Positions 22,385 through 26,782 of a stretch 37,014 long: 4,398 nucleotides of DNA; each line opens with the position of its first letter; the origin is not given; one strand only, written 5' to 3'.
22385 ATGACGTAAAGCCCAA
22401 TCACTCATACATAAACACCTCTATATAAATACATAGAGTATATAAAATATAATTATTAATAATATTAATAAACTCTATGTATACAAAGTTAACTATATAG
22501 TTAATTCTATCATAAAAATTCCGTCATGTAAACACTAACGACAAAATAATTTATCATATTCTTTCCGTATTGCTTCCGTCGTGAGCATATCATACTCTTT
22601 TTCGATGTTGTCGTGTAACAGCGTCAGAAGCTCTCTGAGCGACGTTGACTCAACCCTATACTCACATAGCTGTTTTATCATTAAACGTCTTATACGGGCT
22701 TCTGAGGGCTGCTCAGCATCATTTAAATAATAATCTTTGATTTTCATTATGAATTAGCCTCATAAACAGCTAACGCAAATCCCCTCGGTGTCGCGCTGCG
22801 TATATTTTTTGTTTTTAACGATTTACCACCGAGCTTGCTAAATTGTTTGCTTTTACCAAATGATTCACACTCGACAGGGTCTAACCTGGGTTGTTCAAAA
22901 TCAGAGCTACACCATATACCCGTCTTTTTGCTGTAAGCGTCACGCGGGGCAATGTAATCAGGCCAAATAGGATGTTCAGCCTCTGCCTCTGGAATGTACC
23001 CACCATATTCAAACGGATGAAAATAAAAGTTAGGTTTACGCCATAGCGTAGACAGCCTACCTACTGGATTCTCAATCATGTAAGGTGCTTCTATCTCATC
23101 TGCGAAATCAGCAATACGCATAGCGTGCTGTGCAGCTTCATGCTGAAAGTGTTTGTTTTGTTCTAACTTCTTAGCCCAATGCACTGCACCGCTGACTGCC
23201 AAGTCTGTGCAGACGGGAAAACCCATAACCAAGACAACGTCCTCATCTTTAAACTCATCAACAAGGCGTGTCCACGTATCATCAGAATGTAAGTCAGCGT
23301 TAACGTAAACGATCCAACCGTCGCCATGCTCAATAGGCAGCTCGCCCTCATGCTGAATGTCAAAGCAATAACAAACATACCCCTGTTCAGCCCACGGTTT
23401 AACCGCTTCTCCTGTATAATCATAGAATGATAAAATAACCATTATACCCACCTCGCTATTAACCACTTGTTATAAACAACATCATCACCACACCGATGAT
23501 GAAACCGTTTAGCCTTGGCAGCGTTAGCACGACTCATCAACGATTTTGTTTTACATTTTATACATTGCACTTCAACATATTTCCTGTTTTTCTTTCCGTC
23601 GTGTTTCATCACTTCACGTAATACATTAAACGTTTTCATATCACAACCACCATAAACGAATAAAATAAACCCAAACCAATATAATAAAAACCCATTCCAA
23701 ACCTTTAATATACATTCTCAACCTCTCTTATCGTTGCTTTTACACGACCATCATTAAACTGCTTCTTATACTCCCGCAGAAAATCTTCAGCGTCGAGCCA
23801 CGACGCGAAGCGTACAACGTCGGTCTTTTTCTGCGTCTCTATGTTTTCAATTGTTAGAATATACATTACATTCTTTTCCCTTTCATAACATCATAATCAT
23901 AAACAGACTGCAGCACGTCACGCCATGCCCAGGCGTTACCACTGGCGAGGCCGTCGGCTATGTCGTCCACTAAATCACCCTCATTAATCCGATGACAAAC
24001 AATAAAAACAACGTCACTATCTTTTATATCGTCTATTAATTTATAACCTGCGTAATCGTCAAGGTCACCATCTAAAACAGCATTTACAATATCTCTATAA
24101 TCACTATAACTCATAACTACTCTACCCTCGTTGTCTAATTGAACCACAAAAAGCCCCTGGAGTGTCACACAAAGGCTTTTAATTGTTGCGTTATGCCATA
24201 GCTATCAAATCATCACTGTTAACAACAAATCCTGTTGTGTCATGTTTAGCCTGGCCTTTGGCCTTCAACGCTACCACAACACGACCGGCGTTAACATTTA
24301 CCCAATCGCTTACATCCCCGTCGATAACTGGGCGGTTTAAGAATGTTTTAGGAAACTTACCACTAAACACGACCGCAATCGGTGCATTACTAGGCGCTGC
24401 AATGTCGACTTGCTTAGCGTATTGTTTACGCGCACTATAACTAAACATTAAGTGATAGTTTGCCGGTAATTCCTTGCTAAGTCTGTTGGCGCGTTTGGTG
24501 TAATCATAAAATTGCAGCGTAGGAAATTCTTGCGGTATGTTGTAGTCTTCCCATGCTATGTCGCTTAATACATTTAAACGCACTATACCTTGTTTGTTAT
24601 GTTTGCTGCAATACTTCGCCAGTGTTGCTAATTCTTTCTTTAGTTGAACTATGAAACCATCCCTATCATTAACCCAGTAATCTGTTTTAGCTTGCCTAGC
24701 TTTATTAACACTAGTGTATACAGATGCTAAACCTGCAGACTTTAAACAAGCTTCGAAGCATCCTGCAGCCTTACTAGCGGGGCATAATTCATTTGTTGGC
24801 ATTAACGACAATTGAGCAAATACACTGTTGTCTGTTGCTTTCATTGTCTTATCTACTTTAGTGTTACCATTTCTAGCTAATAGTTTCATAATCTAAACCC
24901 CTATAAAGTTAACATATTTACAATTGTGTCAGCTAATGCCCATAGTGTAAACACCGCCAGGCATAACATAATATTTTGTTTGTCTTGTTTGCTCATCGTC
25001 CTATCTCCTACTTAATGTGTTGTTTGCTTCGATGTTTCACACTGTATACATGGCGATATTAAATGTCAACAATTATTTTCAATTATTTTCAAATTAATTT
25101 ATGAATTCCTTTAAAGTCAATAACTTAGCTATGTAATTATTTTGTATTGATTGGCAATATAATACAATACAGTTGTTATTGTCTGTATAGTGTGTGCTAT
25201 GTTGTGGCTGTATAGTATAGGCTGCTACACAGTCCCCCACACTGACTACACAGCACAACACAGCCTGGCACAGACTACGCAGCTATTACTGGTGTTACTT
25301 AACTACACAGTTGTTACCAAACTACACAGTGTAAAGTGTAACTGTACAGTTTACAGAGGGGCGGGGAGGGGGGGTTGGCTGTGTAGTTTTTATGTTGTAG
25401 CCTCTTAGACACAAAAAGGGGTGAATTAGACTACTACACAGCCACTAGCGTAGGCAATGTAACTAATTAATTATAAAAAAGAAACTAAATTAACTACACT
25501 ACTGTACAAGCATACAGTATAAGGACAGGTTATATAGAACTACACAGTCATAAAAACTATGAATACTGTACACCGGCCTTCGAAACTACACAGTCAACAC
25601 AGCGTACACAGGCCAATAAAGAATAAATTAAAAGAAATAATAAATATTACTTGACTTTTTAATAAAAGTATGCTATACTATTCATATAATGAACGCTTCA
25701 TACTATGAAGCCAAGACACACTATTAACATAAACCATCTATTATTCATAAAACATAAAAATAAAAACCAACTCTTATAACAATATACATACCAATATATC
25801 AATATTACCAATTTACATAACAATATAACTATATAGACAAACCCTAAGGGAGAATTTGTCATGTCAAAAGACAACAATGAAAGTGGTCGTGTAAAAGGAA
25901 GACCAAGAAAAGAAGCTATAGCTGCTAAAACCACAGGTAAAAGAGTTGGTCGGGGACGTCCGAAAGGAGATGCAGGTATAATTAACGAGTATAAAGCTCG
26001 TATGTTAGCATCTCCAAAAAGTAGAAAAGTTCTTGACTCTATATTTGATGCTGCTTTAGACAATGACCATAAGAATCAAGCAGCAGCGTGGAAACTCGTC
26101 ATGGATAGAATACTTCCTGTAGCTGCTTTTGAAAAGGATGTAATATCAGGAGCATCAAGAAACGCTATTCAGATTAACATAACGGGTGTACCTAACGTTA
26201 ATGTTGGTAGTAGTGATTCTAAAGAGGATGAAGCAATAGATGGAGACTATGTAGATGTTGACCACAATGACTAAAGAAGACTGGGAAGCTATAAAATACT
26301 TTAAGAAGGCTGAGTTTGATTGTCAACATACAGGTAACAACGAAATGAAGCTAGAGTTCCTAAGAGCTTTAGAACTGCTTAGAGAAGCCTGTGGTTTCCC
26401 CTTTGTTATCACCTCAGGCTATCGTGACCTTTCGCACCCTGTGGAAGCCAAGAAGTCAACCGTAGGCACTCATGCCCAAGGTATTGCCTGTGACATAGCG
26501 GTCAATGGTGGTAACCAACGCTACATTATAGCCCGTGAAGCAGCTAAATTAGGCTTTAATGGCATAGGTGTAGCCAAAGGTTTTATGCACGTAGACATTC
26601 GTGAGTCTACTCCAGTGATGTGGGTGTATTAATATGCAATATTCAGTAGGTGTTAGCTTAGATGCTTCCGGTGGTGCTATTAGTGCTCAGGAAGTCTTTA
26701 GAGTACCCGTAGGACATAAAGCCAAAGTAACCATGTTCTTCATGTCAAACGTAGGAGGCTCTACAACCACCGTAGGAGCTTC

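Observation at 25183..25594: Dense iteron array (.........) in the 860-bp divergent noncoding region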

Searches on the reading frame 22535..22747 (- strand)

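Call 53: search_protein_families(library=pfam, proteins=[window:22535-22747:-], max_evalue=0.1)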
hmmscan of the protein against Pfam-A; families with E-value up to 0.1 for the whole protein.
window:22535-22747:- (70 aa): 1 family
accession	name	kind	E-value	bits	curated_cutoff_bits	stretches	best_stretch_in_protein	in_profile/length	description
PF24012.1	DUF7326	-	0.03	15.1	27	1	23-68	14-59/76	Family of unknown function (DUF7326)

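Call 54: search_protein_families(library=phrogs, proteins=[window:22535-22747:-], max_evalue=0.01)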
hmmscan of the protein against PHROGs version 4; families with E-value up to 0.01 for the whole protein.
window:22535-22747:- (70 aa): 0 families

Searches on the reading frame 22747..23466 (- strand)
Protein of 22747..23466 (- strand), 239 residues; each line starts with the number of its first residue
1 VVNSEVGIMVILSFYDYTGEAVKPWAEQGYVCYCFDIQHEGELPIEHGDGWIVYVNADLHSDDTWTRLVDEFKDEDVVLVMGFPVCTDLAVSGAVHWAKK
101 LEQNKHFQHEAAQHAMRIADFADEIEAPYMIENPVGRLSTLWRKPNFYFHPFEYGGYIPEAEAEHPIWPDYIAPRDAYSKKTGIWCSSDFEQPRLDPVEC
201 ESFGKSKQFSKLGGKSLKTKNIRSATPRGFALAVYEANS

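Call 11: search_protein_families(library=phrogs, proteins=[window:22747-23466:-], max_evalue=0.01)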
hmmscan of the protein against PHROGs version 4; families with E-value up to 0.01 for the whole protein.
window:22747-23466:- (239 aa): 1 family
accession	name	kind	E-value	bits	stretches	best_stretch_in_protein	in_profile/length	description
phrog_757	-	other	2.1e-67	227.8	1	9-238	15-218/247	DNA methyltransferase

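Call 12: search_protein_families(library=pfam, proteins=[window:22747-23466:-], max_evalue=0.01)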
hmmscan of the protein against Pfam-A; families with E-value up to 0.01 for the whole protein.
window:22747-23466:- (239 aa): 0 families

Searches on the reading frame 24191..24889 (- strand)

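Call 11: search_protein_families(library=phrogs, proteins=[window:24191-24889:-], max_evalue=0.01)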
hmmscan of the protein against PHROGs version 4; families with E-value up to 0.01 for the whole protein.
window:24191-24889:- (232 aa): 2 families
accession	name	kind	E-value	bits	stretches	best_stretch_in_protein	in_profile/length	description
phrog_1617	-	unknown function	4.2e-48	164.8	1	9-224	48-271/273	-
phrog_1392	-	unknown function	0.0026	18.1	1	1-163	43-212/296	-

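Call 12: search_protein_families(library=pfam, proteins=[window:24191-24889:-], max_evalue=0.01)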
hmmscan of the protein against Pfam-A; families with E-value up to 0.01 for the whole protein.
window:24191-24889:- (232 aa): 1 family
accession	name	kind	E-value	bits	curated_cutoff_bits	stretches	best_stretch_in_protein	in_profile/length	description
PF17338.8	GP88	-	1.9e-37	129.8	24.4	1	4-223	3-228/230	Gene product 88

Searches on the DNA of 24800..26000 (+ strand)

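Call 7: search_dna_similar(query=window:24900-25900:+, collection=phages, mode=distant, max_rows=30)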
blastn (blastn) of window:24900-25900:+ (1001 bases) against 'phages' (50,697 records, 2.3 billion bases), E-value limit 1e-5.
No match.

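Call 33: search_rna_families(source=window, start=24800, end=26000, threshold=evalue, max_evalue=1)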
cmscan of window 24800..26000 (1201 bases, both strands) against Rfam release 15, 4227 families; matches with E-value up to 1: 0.
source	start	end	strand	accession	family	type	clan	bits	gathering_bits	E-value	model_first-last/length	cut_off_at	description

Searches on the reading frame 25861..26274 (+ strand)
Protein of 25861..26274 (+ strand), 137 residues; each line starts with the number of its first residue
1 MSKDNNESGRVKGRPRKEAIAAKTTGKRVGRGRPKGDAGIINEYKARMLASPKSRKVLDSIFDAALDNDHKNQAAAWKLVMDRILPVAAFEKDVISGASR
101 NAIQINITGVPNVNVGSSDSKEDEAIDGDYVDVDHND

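Call 11: search_protein_families(library=phrogs, proteins=[window:25861-26274:+], max_evalue=0.01)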
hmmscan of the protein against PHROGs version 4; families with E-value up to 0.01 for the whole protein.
window:25861-26274:+ (137 aa): 1 family
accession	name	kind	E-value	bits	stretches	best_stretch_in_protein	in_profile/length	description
phrog_15261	-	unknown function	0.0049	18.3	1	22-85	6-70/99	-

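Call 12: search_protein_families(library=pfam, proteins=[window:25861-26274:+], max_evalue=0.01)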
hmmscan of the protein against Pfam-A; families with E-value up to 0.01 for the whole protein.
window:25861-26274:+ (137 aa): 0 families

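Call 57: search_solved_structures(query=A1, max_evalue=10, show_alignments=2)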
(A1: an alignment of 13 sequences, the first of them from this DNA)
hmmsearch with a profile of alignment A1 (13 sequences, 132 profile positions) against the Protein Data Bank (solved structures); distinct sequences matched with E-value up to 10: 1.
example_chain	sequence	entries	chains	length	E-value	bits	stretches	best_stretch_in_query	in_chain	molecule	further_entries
3llm_A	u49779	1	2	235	1.6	11.7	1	66-127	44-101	ATP-dependent RNA helicase A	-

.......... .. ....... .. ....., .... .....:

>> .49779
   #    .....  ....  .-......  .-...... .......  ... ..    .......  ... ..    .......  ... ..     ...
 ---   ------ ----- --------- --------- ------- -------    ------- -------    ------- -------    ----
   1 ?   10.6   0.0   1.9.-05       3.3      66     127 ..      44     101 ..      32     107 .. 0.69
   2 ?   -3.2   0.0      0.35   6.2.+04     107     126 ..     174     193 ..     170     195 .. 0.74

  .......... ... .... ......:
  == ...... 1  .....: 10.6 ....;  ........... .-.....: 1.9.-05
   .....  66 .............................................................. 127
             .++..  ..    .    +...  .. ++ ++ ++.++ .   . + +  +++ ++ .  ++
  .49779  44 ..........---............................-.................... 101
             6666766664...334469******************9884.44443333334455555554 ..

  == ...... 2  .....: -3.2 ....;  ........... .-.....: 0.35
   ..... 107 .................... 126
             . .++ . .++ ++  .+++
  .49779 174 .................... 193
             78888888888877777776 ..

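Call 59: find_homologous_proteins(query=window:25861-26274:+, max_evalue=0.001)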
Query window:25861-26274:+ (137 aa): 5392 proteins with E <= 0.001 among 5404 candidates; the best 120 are listed.
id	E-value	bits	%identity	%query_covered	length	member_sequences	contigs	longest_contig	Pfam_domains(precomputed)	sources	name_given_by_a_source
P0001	2.0e-79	282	97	100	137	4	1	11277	-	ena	-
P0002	7.1e-70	251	87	100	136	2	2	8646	-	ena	-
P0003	6.8e-69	248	87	100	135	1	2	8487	-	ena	-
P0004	6.7e-53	196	71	100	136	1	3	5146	-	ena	-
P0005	7.8e-53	196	74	93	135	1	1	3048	-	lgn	-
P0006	1.5e-52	195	70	100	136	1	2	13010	-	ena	-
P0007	1.3e-50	189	71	96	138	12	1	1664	-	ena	-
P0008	2.5e-50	188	86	64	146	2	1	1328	-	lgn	-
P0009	1.3e-49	185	69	96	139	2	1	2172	-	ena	-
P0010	1.6e-49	185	71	91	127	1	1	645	-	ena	-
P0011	7.0e-49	183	70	96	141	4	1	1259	-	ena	-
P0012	7.9e-49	183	78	77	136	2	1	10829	-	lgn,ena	-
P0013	1.0e-48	182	75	78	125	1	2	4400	-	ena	-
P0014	1.6e-48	182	71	92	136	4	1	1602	-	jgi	-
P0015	2.7e-48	181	76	86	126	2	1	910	-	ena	-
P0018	5.4e-48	180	69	92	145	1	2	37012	-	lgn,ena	-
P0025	3.4e-47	178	68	97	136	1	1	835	-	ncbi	-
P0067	6.2e-46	173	69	96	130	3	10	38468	-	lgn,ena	-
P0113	2.3e-45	172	67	93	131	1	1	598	-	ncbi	-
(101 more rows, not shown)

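Call 60: find_encoding_contigs(protein=P0001, flank=4000, max_places=3)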
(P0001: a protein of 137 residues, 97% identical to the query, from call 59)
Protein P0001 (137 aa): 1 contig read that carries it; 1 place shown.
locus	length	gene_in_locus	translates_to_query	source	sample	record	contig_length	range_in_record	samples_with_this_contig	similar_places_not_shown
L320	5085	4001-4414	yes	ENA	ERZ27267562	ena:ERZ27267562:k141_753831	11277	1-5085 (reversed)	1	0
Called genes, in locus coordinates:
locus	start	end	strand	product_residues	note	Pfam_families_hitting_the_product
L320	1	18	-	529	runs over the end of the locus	PF01751:Toprim (weak), PF13362:Toprim_3 (weak), PF13662:Toprim_4 (faint), PF13155:Toprim_2, PF03796:DnaB_C, PF13481:AAA_25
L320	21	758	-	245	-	-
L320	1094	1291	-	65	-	-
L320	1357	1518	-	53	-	-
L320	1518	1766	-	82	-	-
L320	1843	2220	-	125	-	-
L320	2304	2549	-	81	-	PF23790:Kyano_Gp96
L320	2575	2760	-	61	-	-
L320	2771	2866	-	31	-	-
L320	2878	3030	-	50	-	-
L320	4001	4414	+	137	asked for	-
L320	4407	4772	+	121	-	PF08291:Peptidase_M15_3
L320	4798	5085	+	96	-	?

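Call 61: find_encoding_contigs(protein=P0002, flank=4000, max_places=3)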
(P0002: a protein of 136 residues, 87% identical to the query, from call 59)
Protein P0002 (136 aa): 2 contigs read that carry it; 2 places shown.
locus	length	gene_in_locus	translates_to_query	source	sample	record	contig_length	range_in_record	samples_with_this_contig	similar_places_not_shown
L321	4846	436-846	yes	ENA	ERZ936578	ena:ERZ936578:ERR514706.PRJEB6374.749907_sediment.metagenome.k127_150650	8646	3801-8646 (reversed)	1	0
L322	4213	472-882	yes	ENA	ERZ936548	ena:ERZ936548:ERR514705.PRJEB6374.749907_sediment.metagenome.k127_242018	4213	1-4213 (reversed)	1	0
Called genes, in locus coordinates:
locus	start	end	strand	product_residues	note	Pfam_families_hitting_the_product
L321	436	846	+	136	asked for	-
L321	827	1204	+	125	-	PF08291:Peptidase_M15_3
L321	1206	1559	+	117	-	-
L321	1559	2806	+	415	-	PF03237:Terminase_6N, PF17289:Terminase_6C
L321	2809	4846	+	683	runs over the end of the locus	PF23899:SU10_portal, PF16510:P22_portal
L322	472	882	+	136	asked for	-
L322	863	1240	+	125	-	PF08291:Peptidase_M15_3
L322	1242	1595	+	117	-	-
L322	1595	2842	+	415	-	PF03237:Terminase_6N, PF17289:Terminase_6C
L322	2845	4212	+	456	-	?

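Call 62: find_encoding_contigs(protein=P0003, flank=4000, max_places=3)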
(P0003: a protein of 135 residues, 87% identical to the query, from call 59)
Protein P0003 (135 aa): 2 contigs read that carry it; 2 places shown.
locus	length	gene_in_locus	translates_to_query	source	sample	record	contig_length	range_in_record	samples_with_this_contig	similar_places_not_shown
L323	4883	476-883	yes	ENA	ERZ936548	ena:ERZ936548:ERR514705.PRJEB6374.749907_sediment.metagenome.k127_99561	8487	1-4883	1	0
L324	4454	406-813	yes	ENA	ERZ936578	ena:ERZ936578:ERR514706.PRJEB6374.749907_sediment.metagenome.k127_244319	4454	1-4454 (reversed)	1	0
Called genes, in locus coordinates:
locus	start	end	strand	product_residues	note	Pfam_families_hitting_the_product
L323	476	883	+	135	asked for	-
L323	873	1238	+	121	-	PF08291:Peptidase_M15_3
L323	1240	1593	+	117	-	-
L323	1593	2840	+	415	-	PF03237:Terminase_6N, PF17289:Terminase_6C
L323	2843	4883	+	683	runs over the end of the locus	PF23899:SU10_portal, PF16510:P22_portal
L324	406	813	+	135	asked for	-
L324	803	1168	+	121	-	PF08291:Peptidase_M15_3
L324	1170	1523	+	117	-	-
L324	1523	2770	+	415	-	PF03237:Terminase_6N, PF17289:Terminase_6C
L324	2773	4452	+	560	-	?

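Call 79: predict_structure(alignment_id=A4)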
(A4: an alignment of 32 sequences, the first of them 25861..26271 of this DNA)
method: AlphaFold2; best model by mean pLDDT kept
length: 137 residues; sequences in the alignment: 32
mean_pLDDT: 55.6   pTM: 0.19
mean pLDDT of the five models: 55.6, 54.7, 53.2, 52.7, 50.3
residues with pLDDT >= 90: 0; 70-90: 11; 50-70: 78; < 50: 48
segments of 3 or more residues with pLDDT < 50: 1-7, 27-33, 98-103, 108-129, 134-137
pLDDT, mean of each block of 10 residues (from residue 1): 45 62 51 54 66 72 59 66 62 52 49 44 45 48
secondary structure, 60 per line:
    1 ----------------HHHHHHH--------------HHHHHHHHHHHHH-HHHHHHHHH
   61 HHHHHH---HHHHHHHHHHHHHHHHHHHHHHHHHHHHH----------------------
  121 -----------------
elements in order: H17-23 H38-50 H52-66 H70-98

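Call 80: list_cluster_members(proteins=[P0025, P0113, P0018, P0067])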
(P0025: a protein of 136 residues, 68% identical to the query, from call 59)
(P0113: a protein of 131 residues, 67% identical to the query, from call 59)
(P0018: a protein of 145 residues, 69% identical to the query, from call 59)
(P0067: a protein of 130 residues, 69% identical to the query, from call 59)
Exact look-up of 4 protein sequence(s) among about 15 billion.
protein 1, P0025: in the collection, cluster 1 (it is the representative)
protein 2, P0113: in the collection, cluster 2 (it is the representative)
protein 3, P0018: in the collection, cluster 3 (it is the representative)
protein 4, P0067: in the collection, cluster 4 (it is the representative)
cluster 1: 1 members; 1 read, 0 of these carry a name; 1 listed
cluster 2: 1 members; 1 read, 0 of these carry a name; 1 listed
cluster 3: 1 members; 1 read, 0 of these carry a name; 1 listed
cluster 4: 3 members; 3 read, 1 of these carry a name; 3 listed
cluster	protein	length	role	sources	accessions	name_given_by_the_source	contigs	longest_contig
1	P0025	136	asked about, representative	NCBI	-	-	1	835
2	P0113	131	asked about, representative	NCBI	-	-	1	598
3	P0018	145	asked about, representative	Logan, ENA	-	-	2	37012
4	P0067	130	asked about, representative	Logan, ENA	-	-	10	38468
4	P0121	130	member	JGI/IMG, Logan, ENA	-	hypothetical protein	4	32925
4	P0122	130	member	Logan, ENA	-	-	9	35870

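Call 97: find_encoding_contigs(protein=P0067, flank=1500, max_places=10)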
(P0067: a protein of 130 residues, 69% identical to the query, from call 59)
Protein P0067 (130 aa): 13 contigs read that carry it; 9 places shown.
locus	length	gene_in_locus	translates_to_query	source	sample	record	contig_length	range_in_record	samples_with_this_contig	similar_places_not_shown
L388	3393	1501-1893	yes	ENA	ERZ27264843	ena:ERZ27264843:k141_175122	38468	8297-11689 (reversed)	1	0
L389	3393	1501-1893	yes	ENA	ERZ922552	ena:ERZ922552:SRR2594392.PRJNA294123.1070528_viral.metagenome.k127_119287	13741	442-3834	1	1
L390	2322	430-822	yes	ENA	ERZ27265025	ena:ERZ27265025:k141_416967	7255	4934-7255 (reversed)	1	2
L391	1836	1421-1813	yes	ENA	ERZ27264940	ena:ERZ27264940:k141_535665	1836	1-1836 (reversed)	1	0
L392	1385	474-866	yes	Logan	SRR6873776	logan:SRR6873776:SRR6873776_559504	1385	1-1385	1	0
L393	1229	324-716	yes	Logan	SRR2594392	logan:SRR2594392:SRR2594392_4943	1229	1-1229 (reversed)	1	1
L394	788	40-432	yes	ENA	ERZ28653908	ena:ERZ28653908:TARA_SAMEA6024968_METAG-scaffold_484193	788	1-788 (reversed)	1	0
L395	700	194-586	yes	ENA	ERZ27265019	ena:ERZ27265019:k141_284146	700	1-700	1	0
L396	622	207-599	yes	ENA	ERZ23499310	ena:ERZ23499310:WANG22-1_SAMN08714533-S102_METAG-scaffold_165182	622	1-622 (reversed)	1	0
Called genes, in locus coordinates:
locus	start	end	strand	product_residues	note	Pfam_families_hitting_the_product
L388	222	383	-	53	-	-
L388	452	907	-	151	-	-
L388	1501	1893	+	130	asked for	-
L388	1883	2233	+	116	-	PF08291:Peptidase_M15_3 (weak)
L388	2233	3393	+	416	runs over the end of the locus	PF03237:Terminase_6N, PF04466:Terminase_3 (weak), PF17289:Terminase_6C (weak)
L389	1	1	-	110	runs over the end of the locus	-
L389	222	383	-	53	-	-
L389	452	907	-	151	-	-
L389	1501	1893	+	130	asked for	-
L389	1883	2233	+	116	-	PF08291:Peptidase_M15_3 (weak)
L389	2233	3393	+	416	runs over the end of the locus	PF03237:Terminase_6N, PF04466:Terminase_3 (faint), PF17289:Terminase_6C (weak)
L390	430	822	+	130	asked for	-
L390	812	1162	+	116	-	PF08291:Peptidase_M15_3 (weak)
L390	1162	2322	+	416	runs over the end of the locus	PF03237:Terminase_6N, PF04466:Terminase_3 (weak), PF17289:Terminase_6C (weak)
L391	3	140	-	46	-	?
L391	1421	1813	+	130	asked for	-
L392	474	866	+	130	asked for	-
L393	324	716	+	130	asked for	-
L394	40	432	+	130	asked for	-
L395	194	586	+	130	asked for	-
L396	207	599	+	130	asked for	-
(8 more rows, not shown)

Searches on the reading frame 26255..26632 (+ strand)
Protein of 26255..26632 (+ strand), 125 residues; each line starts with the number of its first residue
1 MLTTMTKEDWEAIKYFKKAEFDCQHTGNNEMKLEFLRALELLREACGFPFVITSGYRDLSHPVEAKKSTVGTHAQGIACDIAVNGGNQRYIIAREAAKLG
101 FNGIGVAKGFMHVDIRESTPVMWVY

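Call 11: search_protein_families(library=phrogs, proteins=[window:26255-26632:+], max_evalue=0.01)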
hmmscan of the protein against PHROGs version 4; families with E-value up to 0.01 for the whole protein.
window:26255-26632:+ (125 aa): 3 families
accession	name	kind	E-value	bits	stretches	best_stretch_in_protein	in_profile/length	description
phrog_894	-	lysis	3.3e-28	99.8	1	5-125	39-175/389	endolysin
phrog_17373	-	other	1.5e-10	42.1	1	15-116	21-123/224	peptidase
phrog_25247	-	other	0.00022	21.4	1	27-115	416-503/520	peptidase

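Call 12: search_protein_families(library=pfam, proteins=[window:26255-26632:+], max_evalue=0.01)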
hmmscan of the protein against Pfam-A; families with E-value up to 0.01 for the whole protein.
window:26255-26632:+ (125 aa): 1 family
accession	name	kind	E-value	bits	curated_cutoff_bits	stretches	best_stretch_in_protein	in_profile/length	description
PF08291.16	Peptidase_M15_3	-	1.8e-09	38.2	23.2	1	15-114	2-108/108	Peptidase M15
